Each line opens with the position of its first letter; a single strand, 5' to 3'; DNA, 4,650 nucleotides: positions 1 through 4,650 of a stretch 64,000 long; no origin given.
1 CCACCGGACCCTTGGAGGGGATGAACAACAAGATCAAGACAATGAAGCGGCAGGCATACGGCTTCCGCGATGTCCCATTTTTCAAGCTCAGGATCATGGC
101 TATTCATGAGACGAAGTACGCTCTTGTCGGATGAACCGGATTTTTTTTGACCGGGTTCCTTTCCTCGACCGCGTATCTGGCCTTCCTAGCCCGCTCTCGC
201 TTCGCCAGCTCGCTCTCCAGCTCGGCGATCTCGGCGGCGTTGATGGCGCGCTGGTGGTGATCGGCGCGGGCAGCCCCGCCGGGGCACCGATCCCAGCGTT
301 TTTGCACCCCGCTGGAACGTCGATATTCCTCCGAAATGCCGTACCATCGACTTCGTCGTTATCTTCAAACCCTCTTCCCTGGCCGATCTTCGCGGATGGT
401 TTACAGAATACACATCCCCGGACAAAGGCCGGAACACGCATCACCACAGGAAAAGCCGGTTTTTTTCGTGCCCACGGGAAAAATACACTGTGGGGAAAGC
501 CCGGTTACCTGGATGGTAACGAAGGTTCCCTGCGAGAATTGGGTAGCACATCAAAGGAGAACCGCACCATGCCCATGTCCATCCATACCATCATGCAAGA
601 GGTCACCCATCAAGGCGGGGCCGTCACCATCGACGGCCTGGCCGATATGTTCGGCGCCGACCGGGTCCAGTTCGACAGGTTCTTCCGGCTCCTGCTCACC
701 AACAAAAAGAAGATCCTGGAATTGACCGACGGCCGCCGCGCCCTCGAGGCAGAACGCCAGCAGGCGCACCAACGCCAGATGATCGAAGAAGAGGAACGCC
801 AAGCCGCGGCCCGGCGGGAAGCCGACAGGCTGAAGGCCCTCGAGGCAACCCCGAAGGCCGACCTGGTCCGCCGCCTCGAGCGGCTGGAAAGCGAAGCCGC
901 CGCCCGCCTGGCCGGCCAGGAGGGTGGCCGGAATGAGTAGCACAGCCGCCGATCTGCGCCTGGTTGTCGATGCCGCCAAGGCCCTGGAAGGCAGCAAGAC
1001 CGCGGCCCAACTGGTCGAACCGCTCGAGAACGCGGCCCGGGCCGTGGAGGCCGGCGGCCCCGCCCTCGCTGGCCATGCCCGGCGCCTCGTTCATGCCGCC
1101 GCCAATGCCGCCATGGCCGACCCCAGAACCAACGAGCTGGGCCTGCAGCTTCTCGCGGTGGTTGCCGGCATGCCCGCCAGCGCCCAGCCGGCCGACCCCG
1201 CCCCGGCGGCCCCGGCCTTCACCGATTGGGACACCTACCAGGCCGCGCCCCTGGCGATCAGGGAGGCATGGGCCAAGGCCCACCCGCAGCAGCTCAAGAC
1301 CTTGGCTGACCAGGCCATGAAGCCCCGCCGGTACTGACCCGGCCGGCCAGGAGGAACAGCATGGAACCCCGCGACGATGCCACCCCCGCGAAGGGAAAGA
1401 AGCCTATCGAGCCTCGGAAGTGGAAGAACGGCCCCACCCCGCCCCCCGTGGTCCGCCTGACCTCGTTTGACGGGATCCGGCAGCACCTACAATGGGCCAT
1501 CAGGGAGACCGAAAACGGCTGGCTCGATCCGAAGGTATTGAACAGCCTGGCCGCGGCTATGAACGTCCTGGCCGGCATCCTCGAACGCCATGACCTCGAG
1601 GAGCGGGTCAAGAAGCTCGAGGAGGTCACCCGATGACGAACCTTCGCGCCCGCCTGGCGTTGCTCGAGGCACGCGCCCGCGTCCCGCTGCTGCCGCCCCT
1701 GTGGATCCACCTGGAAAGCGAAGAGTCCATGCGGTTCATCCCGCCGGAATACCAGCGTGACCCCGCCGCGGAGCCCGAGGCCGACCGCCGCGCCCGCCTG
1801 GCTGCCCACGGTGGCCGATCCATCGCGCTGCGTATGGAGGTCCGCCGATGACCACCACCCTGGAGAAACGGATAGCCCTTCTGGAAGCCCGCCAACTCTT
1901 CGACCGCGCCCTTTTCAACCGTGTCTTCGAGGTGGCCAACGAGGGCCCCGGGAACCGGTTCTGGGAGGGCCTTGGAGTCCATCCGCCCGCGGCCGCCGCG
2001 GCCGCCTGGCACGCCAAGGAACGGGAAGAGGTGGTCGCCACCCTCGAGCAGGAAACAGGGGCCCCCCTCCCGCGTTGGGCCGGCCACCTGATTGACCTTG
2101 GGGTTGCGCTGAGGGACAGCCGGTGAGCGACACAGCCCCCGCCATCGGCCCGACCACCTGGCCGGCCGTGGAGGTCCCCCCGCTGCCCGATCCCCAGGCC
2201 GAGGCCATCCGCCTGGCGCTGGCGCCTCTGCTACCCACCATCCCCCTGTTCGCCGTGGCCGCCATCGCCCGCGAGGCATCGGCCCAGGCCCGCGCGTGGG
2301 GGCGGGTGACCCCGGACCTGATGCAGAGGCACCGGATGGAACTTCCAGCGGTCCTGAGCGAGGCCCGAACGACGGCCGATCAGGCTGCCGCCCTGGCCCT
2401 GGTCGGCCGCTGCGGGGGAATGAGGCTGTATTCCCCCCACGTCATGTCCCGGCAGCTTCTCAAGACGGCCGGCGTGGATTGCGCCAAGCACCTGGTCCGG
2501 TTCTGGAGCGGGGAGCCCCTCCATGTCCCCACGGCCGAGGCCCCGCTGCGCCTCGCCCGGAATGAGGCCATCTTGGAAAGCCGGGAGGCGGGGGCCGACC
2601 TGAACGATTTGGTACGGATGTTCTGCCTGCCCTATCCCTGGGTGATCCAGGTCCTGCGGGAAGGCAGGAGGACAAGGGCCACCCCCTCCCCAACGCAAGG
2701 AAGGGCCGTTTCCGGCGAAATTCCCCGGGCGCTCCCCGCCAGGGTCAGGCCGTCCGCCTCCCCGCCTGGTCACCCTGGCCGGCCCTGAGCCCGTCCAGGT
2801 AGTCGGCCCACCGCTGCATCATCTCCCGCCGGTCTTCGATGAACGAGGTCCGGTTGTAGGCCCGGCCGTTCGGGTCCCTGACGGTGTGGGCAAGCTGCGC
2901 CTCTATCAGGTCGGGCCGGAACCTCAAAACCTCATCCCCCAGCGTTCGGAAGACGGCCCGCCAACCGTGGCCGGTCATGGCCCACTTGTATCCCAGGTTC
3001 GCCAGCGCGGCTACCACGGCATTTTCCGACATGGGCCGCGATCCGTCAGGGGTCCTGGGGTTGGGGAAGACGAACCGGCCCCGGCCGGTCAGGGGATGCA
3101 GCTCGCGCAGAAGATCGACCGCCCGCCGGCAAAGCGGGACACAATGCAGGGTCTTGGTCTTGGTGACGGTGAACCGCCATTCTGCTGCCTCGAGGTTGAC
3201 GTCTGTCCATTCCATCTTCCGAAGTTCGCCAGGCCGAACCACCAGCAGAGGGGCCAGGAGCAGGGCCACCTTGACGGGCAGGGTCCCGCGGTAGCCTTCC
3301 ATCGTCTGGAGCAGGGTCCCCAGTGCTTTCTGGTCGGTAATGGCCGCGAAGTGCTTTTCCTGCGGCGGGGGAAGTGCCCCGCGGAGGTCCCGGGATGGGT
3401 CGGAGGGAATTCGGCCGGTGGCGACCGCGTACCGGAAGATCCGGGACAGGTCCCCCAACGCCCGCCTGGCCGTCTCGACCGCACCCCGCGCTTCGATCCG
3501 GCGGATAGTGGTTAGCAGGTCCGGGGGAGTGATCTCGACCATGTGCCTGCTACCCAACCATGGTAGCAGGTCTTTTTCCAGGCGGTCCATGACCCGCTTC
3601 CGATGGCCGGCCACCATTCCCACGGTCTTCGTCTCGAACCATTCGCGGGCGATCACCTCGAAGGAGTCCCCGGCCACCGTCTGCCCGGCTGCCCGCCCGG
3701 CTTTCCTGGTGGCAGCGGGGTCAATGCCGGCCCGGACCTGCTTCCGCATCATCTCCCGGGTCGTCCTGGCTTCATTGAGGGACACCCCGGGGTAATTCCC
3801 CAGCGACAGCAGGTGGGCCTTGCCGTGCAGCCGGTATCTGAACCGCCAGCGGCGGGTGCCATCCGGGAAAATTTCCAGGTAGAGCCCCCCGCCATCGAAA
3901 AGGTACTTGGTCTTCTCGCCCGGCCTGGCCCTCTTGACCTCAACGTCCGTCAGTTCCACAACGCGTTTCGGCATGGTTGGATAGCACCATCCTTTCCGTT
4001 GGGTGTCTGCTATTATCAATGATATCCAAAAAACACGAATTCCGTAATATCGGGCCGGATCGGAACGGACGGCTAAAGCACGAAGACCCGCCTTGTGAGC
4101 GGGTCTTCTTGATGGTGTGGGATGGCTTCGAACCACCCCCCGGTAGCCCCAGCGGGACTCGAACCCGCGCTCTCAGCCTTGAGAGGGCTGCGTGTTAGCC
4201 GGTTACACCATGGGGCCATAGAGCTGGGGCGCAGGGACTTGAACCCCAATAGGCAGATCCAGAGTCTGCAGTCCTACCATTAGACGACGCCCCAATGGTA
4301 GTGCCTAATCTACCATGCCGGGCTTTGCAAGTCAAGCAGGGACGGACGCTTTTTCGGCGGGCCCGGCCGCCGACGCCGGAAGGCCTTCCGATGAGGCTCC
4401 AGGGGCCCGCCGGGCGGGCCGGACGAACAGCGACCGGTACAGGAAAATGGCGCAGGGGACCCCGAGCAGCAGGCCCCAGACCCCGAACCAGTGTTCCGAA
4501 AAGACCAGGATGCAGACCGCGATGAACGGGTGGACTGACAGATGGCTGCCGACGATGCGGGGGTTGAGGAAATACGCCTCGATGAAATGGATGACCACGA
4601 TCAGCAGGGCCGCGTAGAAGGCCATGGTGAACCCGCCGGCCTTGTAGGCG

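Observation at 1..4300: Terminus of a tRNA-Glu-associated integrative element carrying a phage-like regulatory module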

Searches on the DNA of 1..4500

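Call 63: search_rna_families(source=window, start=1, end=4500, threshold=evalue, max_evalue=1)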
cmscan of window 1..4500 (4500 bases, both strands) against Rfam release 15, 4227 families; matches with E-value up to 1: 3.
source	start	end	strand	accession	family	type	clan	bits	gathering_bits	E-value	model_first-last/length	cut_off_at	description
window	4144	4217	-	RF00005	tRNA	Gene; tRNA;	CL00001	66.9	29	1.5e-13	1-71/71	no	tRNA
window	4224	4294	-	RF00005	tRNA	Gene; tRNA;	CL00001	54.1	29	5.3e-10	1-71/71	no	tRNA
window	4143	4217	+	RF04354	Plastid-ycf2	Cis-reg;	-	24.1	65.7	0.11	1-75/75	no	Plastid-ycf2 5UTR RNA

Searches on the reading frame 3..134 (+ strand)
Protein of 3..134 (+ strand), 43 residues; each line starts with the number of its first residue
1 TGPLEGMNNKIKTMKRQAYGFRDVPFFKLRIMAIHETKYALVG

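Call 5: search_protein_families(library=pfam, proteins=[window:3-134:+], max_evalue=0.1)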
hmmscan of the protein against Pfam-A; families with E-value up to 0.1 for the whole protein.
window:3-134:+ (43 aa): 1 family
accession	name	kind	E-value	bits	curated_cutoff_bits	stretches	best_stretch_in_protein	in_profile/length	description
PF01610.23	DDE_Tnp_ISL3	-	7.6e-10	39.4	23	1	2-31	211-240/240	Transposase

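Call 6: search_protein_families(library=phrogs, proteins=[window:3-134:+], max_evalue=0.1)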
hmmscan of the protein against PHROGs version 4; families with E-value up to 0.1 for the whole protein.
window:3-134:+ (43 aa): 1 family
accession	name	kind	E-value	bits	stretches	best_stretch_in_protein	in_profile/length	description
phrog_5749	-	integration and excision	2.6e-06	27.2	1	2-34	356-387/421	transposase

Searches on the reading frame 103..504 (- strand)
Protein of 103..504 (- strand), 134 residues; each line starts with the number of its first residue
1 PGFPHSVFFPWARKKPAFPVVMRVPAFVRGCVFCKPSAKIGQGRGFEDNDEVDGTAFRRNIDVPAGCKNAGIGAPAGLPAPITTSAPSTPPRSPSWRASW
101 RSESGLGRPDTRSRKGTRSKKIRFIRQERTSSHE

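Call 51: search_protein_families(library=pfam, proteins=[window:103-504:-], max_evalue=10)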
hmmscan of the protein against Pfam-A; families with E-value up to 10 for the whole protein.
seq(134 aa): 1 family
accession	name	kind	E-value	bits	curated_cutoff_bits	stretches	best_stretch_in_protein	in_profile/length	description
PF17112.10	Tom6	-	0.15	12.1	18.8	1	13-34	12-33/45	Mitochondrial import receptor subunit Tom6, fungal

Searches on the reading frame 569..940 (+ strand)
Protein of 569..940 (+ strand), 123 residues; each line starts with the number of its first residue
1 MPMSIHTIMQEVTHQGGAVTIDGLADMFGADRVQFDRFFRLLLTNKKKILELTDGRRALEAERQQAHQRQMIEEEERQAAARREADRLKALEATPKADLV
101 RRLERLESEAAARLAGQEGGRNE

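Call 5: search_protein_families(library=pfam, proteins=[window:569-940:+], max_evalue=0.1)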
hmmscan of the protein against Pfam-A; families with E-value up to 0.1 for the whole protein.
window:569-940:+ (123 aa): 0 families

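Call 6: search_protein_families(library=phrogs, proteins=[window:569-940:+], max_evalue=0.1)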
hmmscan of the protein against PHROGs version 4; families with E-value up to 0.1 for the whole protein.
window:569-940:+ (123 aa): 0 families

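Call 16: find_related_loci(query=window:569-940:+, collection=genome_contigs, flank=10000)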
Query window:569-940:+ (123 aa) in genome_contigs; peptide patterns used: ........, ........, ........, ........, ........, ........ (x = any residue, [..] = any of these).
599 stretches matched a pattern, but none encodes a relative of the query by tblastn (E <= 1e-3).

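Call 17: search_protein_families(library=padloc, proteins=[window:569-940:+], max_evalue=0.1)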
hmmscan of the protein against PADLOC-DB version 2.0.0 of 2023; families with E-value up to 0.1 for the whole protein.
window:569-940:+ (123 aa): 3 families
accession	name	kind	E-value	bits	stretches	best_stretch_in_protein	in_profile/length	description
PDLC03233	MTase_II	-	0.013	12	1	61-121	67-122/731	Type II methyltransferase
PDLC05041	PDC-S57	-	0.019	12.6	1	26-87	65-125/212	-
PDLC01223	Cas11f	-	0.024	12.6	1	42-103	24-82/167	CAS-III-F; effector_SS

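Call 18: search_protein_families(library=ncbifam, proteins=[window:569-940:+], max_evalue=0.1)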
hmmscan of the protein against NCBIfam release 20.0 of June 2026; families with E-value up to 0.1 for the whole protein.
window:569-940:+ (123 aa): 0 families

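Call 77: predict_structure(protein=window:569-940:+)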
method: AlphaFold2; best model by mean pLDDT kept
length: 123 residues; sequences in the alignment: 1
mean_pLDDT: 85.0   pTM: 0.39
mean pLDDT of the five models: 85.0, 80.4, 78.5, 77.1, 76.5
residues with pLDDT >= 90: 63; 70-90: 38; 50-70: 21; < 50: 1
segments of 3 or more residues with pLDDT < 50: none
pLDDT, mean of each block of 10 residues (from residue 1): 67 67 80 87 93 95 95 95 92 88 93 76 52
secondary structure, 60 per line:
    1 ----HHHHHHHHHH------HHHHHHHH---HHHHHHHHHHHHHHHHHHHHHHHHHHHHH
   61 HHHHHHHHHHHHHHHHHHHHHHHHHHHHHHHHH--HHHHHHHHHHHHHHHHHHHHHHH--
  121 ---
elements in order: H5-14 H21-28 H32-93 H96-118

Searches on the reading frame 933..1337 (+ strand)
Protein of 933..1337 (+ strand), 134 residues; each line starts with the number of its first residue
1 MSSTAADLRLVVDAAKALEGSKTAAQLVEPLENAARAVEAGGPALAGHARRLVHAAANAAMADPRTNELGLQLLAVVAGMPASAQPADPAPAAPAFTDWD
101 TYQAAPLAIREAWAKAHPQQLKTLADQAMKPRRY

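Call 5: search_protein_families(library=pfam, proteins=[window:933-1337:+], max_evalue=0.1)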
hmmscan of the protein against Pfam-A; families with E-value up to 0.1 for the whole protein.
window:933-1337:+ (134 aa): 0 families

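Call 6: search_protein_families(library=phrogs, proteins=[window:933-1337:+], max_evalue=0.1)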
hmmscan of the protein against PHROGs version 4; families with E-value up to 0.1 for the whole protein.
window:933-1337:+ (134 aa): 0 families

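Call 17: search_protein_families(library=padloc, proteins=[window:933-1337:+], max_evalue=0.1)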
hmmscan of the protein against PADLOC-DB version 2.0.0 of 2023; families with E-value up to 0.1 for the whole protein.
window:933-1337:+ (134 aa): 0 families

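Call 18: search_protein_families(library=ncbifam, proteins=[window:933-1337:+], max_evalue=0.1)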
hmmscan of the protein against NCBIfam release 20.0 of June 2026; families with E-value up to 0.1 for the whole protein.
window:933-1337:+ (134 aa): 0 families

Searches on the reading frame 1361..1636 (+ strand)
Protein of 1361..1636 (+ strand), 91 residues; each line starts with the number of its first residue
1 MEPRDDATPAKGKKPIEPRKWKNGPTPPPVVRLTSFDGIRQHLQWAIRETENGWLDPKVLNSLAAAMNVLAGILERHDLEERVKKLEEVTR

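Call 5: search_protein_families(library=pfam, proteins=[window:1361-1636:+], max_evalue=0.1)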
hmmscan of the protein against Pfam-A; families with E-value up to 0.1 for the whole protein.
window:1361-1636:+ (91 aa): 0 families

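Call 6: search_protein_families(library=phrogs, proteins=[window:1361-1636:+], max_evalue=0.1)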
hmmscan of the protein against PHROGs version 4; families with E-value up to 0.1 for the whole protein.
window:1361-1636:+ (91 aa): 0 families

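Call 10: find_encoding_contigs(protein=window:1361-1636:+, flank=10000, max_places=10)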
Protein window:1361-1636:+ (91 aa): 2 contigs read that carry it; 1 place shown.
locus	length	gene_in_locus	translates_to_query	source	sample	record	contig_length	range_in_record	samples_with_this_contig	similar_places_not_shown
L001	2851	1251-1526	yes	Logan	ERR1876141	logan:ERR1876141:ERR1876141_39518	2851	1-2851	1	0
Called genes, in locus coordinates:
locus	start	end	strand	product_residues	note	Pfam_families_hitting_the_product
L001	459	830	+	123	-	-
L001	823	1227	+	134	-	-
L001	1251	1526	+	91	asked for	-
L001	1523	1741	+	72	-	-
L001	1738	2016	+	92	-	-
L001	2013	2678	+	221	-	PF08765:Mor (faint)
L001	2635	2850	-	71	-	?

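Call 17: search_protein_families(library=padloc, proteins=[window:1361-1636:+], max_evalue=0.1)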
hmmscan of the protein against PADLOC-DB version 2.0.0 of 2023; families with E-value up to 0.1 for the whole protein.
window:1361-1636:+ (91 aa): 0 families

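Call 18: search_protein_families(library=ncbifam, proteins=[window:1361-1636:+], max_evalue=0.1)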
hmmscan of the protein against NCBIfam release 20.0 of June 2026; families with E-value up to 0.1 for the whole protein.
window:1361-1636:+ (91 aa): 0 families

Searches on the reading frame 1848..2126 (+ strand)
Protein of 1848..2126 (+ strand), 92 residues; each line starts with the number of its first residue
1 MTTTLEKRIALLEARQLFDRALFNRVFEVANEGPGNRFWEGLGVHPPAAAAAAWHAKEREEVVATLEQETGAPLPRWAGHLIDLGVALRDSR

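Call 5: search_protein_families(library=pfam, proteins=[window:1848-2126:+], max_evalue=0.1)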
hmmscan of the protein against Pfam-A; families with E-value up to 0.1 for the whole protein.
window:1848-2126:+ (92 aa): 0 families

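Call 6: search_protein_families(library=phrogs, proteins=[window:1848-2126:+], max_evalue=0.1)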
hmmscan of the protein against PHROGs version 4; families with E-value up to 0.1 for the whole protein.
window:1848-2126:+ (92 aa): 2 families
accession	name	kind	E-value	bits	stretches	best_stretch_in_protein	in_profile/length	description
phrog_32499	-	unknown function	0.00067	20.4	1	4-43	7-39/55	-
phrog_37895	-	unknown function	0.09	13.4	0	72-85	7-20/28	-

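Call 17: search_protein_families(library=padloc, proteins=[window:1848-2126:+], max_evalue=0.1)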
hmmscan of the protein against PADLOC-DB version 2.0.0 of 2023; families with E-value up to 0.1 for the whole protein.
window:1848-2126:+ (92 aa): 0 families

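Call 18: search_protein_families(library=ncbifam, proteins=[window:1848-2126:+], max_evalue=0.1)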
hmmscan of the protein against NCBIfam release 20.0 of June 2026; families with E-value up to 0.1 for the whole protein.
window:1848-2126:+ (92 aa): 0 families
